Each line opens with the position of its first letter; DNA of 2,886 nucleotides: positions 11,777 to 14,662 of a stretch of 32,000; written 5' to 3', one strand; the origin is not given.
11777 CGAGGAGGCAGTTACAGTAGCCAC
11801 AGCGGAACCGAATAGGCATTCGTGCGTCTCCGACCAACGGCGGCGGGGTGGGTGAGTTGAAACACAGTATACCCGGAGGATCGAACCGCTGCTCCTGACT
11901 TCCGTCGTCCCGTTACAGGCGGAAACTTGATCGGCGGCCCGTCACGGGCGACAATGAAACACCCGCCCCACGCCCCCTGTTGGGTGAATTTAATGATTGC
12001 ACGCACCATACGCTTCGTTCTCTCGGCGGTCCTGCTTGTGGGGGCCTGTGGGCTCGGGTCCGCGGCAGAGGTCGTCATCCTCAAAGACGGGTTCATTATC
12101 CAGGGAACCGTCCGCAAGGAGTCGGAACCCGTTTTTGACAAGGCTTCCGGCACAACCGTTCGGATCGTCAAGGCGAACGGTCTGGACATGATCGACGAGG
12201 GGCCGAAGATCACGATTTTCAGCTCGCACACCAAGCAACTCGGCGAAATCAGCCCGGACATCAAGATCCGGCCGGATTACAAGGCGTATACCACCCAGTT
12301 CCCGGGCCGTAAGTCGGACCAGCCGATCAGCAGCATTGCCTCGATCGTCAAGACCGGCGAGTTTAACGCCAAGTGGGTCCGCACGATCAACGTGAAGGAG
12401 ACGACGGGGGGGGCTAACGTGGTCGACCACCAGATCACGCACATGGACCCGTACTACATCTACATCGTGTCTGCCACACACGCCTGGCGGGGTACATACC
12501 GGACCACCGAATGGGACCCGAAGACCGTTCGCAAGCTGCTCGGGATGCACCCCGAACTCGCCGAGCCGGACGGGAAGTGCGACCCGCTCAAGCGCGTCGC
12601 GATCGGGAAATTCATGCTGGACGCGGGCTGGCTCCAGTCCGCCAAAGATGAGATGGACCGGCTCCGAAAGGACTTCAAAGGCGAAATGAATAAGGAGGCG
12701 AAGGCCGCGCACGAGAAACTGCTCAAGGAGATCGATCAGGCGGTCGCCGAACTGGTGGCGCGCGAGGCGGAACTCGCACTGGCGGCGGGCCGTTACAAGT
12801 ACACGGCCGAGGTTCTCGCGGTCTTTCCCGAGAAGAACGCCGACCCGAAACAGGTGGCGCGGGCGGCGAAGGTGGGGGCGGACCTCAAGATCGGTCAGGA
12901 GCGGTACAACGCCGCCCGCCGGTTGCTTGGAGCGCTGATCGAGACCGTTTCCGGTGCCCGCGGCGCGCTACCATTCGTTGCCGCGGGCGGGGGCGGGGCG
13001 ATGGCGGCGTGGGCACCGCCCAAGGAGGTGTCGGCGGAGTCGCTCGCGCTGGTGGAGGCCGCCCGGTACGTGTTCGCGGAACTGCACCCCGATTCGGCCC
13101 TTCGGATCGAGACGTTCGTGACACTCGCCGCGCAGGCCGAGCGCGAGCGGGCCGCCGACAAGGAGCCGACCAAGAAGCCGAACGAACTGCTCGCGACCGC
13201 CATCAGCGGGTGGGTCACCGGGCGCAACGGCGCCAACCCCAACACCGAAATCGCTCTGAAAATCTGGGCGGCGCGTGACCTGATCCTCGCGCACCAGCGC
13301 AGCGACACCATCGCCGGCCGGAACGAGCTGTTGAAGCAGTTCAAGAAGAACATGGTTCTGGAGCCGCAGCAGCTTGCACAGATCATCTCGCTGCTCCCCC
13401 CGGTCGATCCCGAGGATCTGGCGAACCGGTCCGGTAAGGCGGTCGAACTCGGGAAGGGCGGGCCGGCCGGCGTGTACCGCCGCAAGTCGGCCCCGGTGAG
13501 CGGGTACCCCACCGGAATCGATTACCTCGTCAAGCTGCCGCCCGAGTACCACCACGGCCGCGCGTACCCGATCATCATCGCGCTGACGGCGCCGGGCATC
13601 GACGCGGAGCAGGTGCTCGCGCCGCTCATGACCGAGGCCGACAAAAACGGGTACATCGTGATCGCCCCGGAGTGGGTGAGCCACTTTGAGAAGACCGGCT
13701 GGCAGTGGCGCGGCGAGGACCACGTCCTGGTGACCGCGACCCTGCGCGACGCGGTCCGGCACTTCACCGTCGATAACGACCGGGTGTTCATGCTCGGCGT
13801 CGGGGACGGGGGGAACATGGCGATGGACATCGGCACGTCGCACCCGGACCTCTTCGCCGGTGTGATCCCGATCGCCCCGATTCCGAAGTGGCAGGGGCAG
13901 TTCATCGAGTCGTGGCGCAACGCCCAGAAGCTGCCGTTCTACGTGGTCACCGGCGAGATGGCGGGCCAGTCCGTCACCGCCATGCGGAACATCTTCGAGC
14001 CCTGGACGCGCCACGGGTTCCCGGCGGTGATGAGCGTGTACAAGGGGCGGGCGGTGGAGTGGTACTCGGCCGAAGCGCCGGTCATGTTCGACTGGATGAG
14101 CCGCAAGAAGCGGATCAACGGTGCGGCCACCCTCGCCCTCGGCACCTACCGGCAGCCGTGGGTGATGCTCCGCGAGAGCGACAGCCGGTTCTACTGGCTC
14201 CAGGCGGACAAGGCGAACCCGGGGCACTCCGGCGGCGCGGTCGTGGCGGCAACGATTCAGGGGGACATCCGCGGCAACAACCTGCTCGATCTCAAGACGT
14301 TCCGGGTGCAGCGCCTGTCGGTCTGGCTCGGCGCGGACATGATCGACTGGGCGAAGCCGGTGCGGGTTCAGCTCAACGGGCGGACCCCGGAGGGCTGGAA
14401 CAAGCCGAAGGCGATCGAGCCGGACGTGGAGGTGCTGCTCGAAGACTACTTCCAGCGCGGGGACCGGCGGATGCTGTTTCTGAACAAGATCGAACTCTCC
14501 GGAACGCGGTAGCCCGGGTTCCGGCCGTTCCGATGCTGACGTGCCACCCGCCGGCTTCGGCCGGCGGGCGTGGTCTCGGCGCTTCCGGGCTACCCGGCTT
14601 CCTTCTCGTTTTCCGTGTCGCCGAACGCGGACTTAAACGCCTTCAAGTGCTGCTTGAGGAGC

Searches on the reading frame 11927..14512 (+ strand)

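Call 38: search_protein_families(library=pfam, proteins=[window:11927-14512:+], max_evalue=0.001)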
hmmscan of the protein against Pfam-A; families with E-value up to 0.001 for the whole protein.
window:11927-14512:+ (861 aa): 1 family
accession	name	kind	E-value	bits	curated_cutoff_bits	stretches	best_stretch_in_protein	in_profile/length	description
PF00326.27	Peptidase_S9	-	9.9e-05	22.4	22.6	1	604-661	50-107/213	Prolyl oligopeptidase family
